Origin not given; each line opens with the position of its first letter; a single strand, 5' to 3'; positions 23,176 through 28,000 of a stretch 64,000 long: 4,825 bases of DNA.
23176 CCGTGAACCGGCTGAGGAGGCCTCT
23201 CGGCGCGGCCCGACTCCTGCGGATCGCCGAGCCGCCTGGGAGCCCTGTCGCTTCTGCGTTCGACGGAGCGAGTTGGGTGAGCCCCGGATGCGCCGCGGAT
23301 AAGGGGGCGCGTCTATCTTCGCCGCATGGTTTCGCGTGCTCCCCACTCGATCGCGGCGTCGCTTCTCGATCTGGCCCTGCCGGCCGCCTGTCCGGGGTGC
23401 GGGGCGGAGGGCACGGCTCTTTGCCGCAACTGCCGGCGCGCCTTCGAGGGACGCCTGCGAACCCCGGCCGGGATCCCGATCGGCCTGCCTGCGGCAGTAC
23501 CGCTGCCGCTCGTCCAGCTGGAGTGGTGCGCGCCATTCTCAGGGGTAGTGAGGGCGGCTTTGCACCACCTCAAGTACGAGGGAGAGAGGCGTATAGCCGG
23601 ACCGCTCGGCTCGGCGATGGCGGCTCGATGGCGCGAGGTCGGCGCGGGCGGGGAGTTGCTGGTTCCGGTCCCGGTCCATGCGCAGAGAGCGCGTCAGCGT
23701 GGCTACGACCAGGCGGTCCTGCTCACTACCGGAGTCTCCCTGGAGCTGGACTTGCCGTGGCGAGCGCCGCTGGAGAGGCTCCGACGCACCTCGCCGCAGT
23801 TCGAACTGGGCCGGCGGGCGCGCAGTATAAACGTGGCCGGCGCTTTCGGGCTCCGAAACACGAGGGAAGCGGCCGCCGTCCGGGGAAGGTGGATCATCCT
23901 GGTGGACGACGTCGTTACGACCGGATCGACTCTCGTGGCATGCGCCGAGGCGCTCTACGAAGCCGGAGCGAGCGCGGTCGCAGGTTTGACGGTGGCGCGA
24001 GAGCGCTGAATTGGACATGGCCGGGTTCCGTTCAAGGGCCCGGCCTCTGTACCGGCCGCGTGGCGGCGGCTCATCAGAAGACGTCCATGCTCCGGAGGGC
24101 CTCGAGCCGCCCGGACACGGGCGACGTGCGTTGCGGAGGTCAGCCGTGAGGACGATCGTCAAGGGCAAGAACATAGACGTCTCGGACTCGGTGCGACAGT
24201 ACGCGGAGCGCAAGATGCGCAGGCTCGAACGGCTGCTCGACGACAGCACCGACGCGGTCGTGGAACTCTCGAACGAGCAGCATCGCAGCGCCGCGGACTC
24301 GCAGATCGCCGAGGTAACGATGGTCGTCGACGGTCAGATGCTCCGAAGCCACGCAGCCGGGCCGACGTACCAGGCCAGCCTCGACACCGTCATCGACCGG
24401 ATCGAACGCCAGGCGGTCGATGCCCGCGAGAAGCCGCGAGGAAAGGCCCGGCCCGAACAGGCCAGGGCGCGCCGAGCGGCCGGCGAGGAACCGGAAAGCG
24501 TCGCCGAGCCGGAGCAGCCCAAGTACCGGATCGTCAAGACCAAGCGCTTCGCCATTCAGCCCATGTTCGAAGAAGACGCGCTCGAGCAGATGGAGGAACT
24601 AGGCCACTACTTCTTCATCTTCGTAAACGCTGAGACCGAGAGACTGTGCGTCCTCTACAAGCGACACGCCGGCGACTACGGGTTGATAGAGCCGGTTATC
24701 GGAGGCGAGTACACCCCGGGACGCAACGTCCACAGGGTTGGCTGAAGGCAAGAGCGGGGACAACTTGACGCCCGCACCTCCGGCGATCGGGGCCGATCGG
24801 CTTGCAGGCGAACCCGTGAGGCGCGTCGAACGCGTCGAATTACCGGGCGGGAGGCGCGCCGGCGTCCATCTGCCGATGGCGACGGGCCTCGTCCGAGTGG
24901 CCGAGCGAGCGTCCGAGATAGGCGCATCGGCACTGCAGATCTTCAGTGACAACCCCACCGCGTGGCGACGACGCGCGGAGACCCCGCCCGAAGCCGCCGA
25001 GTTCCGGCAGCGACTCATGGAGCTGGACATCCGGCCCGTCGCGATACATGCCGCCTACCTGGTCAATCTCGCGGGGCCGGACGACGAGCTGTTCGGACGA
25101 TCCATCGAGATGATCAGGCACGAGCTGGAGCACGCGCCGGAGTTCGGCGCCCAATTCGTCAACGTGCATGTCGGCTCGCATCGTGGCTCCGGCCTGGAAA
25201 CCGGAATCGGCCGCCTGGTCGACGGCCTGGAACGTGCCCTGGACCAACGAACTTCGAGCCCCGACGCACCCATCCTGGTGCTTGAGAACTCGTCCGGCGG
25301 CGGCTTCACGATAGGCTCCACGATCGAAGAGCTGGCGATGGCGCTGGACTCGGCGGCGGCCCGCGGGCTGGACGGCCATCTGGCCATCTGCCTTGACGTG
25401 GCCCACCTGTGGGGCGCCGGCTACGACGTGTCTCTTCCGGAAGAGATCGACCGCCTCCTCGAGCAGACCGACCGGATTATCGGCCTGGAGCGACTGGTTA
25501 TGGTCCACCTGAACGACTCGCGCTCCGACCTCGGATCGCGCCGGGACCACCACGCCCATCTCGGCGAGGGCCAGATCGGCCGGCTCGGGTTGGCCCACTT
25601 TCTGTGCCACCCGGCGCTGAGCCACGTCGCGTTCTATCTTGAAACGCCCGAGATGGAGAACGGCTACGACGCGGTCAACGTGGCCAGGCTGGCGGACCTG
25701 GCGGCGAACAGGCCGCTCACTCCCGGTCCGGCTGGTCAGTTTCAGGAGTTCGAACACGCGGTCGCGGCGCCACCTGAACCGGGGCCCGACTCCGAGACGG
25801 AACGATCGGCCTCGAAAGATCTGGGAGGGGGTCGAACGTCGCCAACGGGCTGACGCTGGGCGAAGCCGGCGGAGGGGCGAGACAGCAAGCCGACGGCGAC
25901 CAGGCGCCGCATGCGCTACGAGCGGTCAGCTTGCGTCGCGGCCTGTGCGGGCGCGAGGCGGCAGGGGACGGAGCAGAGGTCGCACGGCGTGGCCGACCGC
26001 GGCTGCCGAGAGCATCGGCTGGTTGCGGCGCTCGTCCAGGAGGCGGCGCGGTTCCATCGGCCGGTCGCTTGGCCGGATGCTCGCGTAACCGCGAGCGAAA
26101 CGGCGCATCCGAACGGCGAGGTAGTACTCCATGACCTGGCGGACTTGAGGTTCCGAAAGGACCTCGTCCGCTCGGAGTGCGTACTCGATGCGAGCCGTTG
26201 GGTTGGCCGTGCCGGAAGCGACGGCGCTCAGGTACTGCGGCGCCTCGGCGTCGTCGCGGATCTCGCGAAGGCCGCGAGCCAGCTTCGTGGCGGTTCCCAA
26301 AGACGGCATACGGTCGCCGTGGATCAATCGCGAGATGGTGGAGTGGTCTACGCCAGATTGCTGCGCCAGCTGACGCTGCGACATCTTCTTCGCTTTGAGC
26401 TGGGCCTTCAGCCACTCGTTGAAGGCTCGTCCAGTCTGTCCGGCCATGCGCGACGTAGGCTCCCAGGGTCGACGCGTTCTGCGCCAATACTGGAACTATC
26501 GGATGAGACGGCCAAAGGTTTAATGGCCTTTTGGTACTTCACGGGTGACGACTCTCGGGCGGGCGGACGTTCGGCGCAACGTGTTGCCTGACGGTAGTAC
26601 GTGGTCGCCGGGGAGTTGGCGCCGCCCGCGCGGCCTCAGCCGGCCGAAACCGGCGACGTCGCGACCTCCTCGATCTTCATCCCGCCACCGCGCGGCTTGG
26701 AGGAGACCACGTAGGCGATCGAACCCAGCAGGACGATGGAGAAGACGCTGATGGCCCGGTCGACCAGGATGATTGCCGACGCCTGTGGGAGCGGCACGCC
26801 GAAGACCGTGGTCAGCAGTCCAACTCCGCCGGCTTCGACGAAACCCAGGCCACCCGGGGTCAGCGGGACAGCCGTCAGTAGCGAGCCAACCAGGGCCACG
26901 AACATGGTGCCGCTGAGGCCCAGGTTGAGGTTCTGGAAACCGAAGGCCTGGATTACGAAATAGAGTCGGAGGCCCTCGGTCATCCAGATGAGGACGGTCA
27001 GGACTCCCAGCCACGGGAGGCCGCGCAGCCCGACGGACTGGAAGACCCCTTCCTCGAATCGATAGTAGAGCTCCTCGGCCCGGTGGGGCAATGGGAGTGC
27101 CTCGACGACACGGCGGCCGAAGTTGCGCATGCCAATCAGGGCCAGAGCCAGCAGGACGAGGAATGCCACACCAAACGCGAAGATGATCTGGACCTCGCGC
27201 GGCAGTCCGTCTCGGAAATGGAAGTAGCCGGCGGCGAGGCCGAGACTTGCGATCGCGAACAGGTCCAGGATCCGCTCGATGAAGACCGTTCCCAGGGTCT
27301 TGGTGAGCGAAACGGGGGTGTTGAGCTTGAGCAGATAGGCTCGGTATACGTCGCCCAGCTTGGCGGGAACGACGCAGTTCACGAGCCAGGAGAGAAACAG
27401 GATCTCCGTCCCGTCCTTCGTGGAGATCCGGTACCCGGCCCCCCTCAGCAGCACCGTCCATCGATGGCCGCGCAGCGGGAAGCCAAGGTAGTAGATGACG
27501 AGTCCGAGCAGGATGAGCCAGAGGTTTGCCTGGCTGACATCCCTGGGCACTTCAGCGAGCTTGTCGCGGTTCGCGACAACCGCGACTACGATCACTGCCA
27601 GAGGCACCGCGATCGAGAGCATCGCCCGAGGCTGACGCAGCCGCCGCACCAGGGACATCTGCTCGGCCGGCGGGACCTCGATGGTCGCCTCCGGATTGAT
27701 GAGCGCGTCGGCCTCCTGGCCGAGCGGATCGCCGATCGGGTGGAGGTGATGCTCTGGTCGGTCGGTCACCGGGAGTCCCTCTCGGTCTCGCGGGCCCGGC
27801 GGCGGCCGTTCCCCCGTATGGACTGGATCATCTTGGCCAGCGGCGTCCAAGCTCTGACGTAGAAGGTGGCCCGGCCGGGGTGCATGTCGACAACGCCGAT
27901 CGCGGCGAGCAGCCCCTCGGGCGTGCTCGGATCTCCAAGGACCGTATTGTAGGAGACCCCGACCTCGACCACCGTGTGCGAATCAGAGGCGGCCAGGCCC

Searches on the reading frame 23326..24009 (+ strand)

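Call 32: search_protein_families(library=pfam, proteins=[window:23326-24009:+])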
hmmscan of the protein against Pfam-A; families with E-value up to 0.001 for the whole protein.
window:23326-24009:+ (227 aa): 2 families
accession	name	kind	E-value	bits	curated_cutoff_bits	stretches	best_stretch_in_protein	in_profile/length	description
PF00156.33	Pribosyltran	-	4.4e-06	26.5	26.3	1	180-219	80-119/158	Phosphoribosyl transferase domain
PF18912.6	DZR_2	-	0.0002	21.6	27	1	13-41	1-32/56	Double zinc ribbon domain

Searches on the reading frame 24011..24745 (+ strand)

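Call 32: search_protein_families(library=pfam, proteins=[window:24011-24745:+])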
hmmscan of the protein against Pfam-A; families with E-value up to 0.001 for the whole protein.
window:24011-24745:+ (244 aa): 2 families
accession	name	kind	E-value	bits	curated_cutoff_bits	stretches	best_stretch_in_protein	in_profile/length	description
PF16321.10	Ribosom_S30AE_C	-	1.7e-23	82.5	25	1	171-225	3-57/57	Sigma 54 modulation/S30EA ribosomal protein C terminus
PF02482.25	Ribosomal_S30AE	-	9.5e-18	65.2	23.7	1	49-141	2-86/88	Sigma 54 modulation protein / S30EA ribosomal protein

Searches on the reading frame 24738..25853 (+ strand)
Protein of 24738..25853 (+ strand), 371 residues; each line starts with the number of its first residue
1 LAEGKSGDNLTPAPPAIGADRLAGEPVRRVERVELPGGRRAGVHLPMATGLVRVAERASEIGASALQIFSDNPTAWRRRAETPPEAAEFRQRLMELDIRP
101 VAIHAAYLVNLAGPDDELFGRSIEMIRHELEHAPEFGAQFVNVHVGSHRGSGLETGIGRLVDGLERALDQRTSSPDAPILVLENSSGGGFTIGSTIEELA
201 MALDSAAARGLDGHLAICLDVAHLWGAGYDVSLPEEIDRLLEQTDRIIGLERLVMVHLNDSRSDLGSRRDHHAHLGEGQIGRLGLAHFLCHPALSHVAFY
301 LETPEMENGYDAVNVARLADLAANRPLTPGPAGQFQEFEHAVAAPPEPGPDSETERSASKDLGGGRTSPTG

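Call 32: search_protein_families(library=pfam, proteins=[window:24738-25853:+])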
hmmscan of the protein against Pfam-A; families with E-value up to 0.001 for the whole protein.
window:24738-25853:+ (371 aa): 1 family
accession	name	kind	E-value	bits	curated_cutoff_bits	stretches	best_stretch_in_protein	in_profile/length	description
PF01261.30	AP_endonuc_2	-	6e-36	124.8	31.1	1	56-307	2-236/249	Xylose isomerase-like TIM barrel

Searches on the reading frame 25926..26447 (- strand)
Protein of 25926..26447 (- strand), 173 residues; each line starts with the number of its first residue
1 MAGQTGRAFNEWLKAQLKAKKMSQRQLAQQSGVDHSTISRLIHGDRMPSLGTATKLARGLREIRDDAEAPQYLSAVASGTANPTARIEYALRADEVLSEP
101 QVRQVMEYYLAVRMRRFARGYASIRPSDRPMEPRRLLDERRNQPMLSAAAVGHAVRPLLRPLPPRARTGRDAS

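Call 31: search_protein_families(library=pfam, proteins=[window:25926-26447:-])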
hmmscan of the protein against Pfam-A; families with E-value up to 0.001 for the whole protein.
window:25926-26447:- (173 aa): 5 families
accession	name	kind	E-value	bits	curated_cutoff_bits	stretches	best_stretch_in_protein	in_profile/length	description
PF01381.28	HTH_3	-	1.6e-14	54.1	23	1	13-60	1-48/55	Helix-turn-helix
PF13560.12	HTH_31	-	1e-06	29.4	27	1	19-61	12-55/64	Helix-turn-helix domain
PF13443.12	HTH_26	-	9.7e-06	26.2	22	1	13-58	2-48/63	Cro/C1-type HTH DNA-binding domain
PF13936.12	HTH_38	-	3.7e-05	23.8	27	1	16-43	15-42/44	Helix-turn-helix domain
PF12844.13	HTH_19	-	0.00075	19.8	30.2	0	13-57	4-48/64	Helix-turn-helix domain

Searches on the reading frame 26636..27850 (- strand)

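Call 31: search_protein_families(library=pfam, proteins=[window:26636-27850:-])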
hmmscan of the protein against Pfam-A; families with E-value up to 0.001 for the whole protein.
window:26636-27850:- (404 aa): 1 family
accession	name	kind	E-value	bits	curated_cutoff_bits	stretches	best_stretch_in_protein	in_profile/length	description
PF03706.18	LPG_synthase_TM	-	4e-48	164.9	33.4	1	82-376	5-302/302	Lysylphosphatidylglycerol synthase TM region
